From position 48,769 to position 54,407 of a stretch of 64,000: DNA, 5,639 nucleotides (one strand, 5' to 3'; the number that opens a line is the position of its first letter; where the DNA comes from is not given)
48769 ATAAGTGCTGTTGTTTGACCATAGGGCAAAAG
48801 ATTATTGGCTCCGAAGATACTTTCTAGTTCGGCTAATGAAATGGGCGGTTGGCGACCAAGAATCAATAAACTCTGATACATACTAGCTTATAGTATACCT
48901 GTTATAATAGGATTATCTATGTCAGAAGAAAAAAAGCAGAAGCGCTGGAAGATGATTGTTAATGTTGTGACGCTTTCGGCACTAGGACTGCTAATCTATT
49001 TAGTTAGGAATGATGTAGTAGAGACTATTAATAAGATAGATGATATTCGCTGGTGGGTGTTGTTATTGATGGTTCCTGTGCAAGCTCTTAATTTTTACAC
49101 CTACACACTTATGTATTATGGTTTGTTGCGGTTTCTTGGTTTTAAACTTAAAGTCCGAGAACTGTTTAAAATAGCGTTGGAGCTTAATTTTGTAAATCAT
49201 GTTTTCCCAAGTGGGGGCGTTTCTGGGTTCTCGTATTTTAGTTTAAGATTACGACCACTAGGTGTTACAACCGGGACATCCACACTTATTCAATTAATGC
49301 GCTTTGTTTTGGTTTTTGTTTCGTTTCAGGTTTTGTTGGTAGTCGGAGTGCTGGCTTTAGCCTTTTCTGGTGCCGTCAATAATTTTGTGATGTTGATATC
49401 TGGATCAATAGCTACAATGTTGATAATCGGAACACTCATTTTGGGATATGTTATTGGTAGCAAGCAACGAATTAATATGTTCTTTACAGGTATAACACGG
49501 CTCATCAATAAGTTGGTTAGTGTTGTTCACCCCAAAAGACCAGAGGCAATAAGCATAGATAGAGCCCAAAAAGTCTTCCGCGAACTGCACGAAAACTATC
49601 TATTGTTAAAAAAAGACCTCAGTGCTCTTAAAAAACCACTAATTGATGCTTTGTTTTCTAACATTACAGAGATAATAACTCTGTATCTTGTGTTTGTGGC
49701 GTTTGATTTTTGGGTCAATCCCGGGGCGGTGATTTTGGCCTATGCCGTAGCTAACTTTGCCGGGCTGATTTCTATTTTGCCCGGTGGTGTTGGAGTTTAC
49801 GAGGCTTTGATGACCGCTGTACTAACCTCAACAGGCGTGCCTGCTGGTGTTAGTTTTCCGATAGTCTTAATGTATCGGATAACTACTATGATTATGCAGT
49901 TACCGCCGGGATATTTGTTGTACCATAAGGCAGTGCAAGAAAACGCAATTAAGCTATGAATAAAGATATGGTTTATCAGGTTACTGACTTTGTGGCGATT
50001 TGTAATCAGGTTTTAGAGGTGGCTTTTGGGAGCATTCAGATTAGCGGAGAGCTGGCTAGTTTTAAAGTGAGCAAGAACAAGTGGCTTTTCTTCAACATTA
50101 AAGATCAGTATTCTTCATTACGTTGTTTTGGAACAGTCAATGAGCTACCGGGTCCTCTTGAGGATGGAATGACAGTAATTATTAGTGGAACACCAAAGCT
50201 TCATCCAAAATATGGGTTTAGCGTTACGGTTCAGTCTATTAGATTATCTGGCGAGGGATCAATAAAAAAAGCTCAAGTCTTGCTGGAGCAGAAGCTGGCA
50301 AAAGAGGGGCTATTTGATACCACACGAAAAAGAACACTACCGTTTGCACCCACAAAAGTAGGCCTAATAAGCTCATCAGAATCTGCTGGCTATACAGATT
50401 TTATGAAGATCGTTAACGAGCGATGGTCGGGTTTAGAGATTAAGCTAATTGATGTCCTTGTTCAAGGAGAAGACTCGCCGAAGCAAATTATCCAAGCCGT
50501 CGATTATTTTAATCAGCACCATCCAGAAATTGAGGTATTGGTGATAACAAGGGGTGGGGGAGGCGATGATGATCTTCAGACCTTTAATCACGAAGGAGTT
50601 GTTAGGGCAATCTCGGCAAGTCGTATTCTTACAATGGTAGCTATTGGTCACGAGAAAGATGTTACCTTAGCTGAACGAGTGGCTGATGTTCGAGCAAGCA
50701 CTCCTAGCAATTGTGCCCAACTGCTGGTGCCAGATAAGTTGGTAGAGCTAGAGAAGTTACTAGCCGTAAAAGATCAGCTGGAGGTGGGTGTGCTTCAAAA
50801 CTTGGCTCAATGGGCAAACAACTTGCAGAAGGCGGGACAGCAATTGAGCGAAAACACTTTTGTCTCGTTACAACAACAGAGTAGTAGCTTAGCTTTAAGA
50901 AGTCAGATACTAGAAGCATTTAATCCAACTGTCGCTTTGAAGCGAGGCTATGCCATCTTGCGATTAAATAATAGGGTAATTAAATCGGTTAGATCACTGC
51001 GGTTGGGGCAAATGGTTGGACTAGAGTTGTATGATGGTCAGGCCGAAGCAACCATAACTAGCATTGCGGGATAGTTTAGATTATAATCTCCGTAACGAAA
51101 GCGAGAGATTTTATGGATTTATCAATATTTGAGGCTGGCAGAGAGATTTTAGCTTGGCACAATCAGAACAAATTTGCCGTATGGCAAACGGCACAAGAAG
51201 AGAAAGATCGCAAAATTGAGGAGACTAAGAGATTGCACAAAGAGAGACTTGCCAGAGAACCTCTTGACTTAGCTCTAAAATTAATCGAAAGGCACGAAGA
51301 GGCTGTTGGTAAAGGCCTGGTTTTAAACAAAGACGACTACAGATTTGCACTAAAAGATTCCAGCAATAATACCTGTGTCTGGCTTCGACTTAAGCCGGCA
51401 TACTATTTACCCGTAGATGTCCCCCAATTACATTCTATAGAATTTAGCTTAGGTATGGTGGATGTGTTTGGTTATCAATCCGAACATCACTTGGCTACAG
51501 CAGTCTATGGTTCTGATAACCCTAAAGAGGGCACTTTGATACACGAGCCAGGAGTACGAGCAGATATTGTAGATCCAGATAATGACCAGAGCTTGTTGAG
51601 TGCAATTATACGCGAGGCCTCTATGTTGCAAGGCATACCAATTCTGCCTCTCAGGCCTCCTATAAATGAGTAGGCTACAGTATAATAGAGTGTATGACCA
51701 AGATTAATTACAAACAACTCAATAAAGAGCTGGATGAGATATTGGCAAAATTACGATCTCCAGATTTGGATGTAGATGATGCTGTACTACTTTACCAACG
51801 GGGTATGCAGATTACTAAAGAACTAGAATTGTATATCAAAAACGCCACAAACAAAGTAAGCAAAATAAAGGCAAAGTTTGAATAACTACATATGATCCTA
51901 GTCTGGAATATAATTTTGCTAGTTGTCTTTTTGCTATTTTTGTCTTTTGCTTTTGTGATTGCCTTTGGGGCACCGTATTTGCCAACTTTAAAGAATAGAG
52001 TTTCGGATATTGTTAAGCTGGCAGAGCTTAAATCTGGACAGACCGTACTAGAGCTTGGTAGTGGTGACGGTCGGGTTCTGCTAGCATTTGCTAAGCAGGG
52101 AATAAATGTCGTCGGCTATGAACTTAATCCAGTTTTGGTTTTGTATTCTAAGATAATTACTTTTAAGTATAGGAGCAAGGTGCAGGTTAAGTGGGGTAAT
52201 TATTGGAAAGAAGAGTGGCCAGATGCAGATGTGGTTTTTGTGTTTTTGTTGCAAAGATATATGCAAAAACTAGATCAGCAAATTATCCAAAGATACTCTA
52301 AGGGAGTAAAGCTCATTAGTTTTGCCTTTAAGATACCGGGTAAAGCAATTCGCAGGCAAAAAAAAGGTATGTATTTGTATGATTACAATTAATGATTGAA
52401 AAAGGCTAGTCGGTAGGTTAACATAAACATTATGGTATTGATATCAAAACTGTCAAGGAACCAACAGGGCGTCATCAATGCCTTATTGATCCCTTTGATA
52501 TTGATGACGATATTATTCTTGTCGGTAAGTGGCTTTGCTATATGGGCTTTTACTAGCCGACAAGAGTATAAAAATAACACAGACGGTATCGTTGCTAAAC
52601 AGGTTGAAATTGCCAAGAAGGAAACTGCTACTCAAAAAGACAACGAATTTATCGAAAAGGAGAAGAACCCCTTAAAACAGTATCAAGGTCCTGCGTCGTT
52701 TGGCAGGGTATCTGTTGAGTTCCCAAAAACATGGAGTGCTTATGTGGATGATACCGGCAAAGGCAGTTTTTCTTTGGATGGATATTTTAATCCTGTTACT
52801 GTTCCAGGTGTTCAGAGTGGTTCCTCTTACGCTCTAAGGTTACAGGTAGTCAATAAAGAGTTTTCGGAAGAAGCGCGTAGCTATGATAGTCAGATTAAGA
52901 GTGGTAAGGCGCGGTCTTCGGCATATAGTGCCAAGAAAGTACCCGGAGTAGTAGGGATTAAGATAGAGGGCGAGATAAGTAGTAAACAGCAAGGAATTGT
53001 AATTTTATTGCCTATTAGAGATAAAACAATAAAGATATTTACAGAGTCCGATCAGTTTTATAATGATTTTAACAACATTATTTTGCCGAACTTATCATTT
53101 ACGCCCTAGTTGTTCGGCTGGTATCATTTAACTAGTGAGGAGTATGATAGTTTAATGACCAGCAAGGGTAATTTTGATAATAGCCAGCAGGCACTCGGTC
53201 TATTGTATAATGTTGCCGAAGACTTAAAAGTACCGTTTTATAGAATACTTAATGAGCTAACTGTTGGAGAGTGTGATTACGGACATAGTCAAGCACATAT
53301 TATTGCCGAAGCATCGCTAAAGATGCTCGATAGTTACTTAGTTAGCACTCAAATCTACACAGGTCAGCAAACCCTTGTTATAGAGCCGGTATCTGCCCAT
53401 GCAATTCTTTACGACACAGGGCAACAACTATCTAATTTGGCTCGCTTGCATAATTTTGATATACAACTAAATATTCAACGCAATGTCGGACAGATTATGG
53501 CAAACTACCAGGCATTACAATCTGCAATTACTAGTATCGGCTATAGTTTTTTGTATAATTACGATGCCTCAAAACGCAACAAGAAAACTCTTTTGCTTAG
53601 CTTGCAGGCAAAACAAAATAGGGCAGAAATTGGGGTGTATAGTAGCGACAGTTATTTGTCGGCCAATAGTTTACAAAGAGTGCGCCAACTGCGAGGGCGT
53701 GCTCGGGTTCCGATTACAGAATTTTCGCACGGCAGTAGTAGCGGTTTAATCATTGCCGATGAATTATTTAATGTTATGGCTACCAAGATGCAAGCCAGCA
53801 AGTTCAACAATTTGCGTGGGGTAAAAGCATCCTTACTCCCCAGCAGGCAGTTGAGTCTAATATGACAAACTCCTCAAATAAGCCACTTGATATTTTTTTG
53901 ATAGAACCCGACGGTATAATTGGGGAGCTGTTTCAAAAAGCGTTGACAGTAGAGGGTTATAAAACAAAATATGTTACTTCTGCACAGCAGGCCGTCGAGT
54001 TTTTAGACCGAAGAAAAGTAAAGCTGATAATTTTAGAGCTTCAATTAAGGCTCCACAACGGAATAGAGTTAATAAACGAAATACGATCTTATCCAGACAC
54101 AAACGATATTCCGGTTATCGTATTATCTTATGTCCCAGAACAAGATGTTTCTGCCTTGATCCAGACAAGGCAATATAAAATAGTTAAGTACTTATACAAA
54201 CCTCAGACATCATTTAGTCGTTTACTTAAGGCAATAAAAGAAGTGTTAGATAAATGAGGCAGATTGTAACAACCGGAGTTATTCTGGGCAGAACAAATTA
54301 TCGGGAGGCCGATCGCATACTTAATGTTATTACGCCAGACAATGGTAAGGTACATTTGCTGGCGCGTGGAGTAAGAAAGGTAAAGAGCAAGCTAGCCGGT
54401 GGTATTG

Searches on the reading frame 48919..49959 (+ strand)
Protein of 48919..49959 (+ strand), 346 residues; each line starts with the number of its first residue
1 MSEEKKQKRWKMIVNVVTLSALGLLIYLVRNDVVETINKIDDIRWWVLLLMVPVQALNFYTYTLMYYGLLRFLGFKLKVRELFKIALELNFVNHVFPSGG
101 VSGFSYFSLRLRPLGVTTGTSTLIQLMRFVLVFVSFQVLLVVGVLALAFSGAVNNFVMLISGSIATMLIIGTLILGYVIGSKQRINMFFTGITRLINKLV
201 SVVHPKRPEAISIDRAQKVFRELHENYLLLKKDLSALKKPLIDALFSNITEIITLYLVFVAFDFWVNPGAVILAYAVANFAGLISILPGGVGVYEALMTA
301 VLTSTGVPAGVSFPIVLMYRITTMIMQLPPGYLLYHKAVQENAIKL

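Call 97: search_protein_families(library=padloc, proteins=[window:48919-49959:+], max_evalue=0.1)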
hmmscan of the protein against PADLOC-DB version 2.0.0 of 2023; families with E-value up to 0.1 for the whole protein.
window:48919-49959:+ (346 aa): 0 families

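Call 98: search_protein_families(library=pfam, proteins=[window:48919-49959:+], max_evalue=0.001)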
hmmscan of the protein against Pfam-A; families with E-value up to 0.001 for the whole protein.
window:48919-49959:+ (346 aa): 1 family
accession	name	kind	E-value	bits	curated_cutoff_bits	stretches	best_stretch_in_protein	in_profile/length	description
PF03706.18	LPG_synthase_TM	-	1.6e-29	103.8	33.4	1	19-331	8-302/302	Lysylphosphatidylglycerol synthase TM region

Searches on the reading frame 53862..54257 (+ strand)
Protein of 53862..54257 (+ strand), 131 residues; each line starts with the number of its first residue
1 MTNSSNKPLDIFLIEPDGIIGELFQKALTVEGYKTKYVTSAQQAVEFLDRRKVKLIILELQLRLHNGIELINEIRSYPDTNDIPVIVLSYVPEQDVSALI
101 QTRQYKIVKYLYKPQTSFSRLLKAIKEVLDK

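Call 98: search_protein_families(library=pfam, proteins=[window:53862-54257:+], max_evalue=0.001)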
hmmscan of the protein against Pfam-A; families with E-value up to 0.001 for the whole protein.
window:53862-54257:+ (131 aa): 1 family
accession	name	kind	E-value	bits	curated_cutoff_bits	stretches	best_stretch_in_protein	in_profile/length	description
PF00072.30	Response_reg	-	1.9e-14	54.2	30.2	1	11-125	1-110/111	Response regulator receiver domain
